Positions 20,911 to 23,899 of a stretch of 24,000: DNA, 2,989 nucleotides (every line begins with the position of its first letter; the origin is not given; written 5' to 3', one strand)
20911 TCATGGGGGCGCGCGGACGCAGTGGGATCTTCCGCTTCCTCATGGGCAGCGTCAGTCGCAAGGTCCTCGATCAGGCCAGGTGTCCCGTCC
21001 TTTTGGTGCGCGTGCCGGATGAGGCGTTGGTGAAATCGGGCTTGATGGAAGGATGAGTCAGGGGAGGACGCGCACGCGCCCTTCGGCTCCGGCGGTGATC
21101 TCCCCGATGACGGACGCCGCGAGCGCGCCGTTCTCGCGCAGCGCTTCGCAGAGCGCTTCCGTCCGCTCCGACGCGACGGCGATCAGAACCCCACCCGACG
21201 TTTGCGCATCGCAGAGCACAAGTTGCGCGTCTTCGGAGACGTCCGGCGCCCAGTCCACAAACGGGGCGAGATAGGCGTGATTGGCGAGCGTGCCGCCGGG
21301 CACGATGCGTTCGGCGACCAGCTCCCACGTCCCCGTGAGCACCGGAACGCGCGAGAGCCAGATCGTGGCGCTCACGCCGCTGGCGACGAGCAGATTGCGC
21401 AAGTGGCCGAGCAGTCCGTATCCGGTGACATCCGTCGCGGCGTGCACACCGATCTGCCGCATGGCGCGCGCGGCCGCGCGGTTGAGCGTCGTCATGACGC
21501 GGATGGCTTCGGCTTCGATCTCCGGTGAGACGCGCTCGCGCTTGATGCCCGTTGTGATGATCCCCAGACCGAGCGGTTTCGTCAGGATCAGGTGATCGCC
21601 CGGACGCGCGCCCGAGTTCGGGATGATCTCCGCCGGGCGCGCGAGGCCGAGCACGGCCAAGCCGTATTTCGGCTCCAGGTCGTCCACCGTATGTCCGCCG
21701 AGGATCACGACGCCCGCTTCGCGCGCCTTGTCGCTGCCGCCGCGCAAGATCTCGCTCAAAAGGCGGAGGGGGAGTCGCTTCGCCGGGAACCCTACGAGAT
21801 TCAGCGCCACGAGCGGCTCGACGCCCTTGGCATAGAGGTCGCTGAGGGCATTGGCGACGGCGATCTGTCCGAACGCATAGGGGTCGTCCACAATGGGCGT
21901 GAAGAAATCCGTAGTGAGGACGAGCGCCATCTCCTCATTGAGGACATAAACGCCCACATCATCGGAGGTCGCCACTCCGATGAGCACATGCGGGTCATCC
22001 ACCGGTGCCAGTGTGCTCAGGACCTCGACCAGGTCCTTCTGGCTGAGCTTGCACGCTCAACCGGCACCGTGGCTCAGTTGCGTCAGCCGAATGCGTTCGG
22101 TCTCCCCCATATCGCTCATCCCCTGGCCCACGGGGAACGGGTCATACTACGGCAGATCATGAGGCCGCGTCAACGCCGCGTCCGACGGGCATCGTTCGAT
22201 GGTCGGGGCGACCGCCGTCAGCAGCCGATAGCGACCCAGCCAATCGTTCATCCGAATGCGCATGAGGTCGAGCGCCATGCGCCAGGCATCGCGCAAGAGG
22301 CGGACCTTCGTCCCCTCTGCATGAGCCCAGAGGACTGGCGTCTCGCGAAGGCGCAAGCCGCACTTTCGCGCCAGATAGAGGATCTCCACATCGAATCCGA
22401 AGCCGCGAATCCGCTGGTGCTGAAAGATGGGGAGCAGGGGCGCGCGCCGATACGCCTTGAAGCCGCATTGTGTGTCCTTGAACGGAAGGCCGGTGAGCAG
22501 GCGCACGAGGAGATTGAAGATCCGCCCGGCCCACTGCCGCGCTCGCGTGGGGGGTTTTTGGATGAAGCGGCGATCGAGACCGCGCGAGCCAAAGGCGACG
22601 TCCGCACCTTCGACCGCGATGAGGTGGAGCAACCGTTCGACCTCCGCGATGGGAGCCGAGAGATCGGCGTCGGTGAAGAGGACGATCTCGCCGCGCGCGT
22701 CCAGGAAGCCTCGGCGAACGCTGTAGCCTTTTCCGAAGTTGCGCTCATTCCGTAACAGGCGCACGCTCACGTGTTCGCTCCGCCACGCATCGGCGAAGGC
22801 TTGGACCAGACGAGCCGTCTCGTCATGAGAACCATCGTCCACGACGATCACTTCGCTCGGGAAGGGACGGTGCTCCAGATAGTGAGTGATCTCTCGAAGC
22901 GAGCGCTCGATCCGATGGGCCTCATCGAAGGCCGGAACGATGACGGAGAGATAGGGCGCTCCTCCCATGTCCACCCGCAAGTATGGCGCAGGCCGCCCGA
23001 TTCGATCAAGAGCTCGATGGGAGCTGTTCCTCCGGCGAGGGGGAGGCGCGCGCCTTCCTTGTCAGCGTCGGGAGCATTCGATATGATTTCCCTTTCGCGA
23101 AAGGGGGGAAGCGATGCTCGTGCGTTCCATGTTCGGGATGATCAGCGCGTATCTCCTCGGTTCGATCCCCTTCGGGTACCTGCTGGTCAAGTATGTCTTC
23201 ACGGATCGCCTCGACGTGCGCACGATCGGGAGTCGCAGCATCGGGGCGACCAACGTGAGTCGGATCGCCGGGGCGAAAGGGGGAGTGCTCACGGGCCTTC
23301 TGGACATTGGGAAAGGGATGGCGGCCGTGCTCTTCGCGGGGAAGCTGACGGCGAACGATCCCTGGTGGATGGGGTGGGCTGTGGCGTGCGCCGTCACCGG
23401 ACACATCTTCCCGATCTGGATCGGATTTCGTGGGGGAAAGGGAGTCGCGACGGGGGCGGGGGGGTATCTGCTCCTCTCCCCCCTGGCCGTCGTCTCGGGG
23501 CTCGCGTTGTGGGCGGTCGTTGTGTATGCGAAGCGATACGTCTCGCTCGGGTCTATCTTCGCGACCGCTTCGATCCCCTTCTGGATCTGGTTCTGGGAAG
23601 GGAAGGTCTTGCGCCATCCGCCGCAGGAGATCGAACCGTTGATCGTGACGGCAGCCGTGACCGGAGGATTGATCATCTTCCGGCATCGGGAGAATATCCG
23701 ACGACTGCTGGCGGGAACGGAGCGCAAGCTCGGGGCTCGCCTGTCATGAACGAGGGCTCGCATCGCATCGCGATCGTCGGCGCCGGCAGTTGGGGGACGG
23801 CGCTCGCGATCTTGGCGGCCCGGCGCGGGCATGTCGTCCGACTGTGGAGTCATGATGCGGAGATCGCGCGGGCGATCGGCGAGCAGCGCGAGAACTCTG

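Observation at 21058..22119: selD is a selenoprotein gene: in-frame UGA at the catalytic Cys position plus a SECIS-like hairpin, truncated by ORF calling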

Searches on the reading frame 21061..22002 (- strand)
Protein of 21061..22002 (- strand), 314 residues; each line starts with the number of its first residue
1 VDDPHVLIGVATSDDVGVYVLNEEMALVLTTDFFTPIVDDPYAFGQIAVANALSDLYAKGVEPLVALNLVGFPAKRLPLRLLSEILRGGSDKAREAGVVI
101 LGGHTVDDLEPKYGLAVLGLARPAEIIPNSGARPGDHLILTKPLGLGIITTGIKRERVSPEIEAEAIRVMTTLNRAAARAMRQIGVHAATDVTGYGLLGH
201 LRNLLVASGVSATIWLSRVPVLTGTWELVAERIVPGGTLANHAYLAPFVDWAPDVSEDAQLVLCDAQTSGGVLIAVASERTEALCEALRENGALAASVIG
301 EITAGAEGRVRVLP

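Call 17: find_encoding_contigs(protein=window:21061-22002:-, flank=10000, max_places=6)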
Protein seq(314 aa) (314 aa): no gene with exactly this product is on record in the collection.
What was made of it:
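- Tried and rejected: An exact look-up of the 314-aa truncated product found no contig on record (call 17).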

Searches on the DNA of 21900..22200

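Call 20: search_rna_families(source=window, start=21900, end=22200, threshold=evalue, max_evalue=10)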
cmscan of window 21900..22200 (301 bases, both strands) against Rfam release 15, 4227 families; matches with E-value up to 10: 2.
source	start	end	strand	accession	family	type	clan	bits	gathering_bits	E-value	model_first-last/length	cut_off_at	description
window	21900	21971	-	RF04232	mir-9318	Gene; miRNA;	-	14.4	90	2.8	1-76/76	no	mir-9318 microRNA precursor family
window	22095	22147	-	RF01143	sR16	Gene; snRNA; snoRNA; CD-box;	-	12.6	70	5.7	1-53/53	no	Small nucleolar RNA sR16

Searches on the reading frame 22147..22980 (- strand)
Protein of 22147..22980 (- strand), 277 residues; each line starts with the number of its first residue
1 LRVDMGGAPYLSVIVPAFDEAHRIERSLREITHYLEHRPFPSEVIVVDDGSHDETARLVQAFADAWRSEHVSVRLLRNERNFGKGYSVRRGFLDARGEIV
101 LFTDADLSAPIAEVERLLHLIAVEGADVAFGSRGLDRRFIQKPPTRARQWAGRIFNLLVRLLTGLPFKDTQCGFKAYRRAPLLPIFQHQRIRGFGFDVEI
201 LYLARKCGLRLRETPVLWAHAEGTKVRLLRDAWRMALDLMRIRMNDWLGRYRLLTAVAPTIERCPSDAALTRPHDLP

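Call 9: search_protein_families(library=pfam, proteins=[window:22147-22980:-], max_evalue=0.00001)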
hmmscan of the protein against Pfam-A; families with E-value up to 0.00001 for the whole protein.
window:22147-22980:- (277 aa): 3 families
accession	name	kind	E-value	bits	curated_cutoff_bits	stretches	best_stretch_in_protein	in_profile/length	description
PF00535.33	Glycos_transf_2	-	5.6e-27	95.1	23.3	1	12-182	1-164/168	Glycosyl transferase family 2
PF10111.15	Glyco_tranf_2_2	-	3.4e-09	37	27.3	1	12-122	1-107/276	Glycosyltransferase like family 2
PF13641.12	Glyco_tranf_2_3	-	1.3e-08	35.6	27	1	10-106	2-96/230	Glycosyltransferase like family 2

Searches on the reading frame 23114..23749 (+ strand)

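Call 18: search_protein_families(library=pfam, proteins=[window:23114-23749:+], max_evalue=0.01)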
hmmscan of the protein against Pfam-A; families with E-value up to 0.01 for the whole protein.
window:23114-23749:+ (211 aa): 1 family
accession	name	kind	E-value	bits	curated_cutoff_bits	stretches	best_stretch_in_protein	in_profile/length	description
PF02660.20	G3P_acyltransf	-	1.6e-49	168.6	24.1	1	12-198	2-164/164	Glycerol-3-phosphate acyltransferase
